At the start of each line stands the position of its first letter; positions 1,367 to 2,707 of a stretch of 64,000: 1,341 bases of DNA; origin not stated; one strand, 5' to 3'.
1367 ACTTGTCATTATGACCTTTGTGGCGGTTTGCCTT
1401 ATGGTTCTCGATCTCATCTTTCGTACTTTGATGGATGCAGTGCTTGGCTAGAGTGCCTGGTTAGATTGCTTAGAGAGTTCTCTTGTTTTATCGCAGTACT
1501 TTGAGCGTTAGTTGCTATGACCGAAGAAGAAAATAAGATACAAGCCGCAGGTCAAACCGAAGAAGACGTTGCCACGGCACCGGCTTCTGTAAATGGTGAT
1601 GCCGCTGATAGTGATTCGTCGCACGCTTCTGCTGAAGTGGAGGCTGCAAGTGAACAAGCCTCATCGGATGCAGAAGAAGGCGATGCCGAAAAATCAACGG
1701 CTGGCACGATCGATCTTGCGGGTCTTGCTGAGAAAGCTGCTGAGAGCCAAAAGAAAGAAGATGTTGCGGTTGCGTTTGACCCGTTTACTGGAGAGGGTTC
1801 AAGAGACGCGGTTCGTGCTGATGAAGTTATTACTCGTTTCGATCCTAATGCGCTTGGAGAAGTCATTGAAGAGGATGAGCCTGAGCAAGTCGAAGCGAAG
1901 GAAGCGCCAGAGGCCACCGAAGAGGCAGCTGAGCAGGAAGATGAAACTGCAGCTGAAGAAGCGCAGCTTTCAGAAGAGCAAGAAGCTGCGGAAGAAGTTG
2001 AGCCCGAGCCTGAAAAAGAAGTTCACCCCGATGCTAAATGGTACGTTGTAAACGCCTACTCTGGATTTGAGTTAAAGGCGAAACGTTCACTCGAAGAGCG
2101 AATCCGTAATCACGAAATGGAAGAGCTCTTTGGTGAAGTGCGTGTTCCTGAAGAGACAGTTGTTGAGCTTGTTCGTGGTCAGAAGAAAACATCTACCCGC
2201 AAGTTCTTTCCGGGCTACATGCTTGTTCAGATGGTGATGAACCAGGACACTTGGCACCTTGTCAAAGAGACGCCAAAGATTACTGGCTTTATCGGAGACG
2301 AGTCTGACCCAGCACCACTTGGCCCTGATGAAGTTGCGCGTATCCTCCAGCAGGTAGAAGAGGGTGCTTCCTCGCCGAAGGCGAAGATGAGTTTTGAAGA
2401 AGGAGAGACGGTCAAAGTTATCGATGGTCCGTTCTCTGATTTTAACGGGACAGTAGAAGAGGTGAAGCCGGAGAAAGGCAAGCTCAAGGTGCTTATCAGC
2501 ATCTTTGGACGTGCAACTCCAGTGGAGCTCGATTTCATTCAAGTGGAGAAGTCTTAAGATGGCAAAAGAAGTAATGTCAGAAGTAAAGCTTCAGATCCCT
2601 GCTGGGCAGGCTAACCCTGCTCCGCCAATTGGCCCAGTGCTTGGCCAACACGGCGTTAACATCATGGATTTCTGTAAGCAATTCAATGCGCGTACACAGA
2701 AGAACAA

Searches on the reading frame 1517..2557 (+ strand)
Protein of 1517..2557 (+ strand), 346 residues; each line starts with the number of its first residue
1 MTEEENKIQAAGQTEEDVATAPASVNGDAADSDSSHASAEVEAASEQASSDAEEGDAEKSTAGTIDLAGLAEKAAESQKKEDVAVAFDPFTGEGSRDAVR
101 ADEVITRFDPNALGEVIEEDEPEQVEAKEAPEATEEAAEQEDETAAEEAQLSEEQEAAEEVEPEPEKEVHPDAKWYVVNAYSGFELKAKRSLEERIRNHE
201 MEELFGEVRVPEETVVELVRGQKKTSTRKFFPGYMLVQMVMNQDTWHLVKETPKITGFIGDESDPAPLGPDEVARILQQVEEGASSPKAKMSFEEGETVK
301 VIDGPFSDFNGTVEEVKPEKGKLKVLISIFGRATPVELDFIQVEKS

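Call 63: find_encoding_contigs(protein=window:1517-2557:+, flank=10000, max_places=5)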
Protein window:1517-2557:+ (346 aa): 2 contigs read that carry it; 1 place shown.
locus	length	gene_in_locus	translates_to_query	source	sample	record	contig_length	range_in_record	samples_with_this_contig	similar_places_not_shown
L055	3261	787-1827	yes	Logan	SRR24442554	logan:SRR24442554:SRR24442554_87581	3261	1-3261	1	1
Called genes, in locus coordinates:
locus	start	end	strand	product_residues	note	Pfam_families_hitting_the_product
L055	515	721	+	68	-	PF00584:SecE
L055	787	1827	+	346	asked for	PF02357:NusG, PF00467:KOW (weak)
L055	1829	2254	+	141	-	PF03946:Ribosomal_L11_N, PF00298:Ribosomal_L11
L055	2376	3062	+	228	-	PF00687:Ribosomal_L1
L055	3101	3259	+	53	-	?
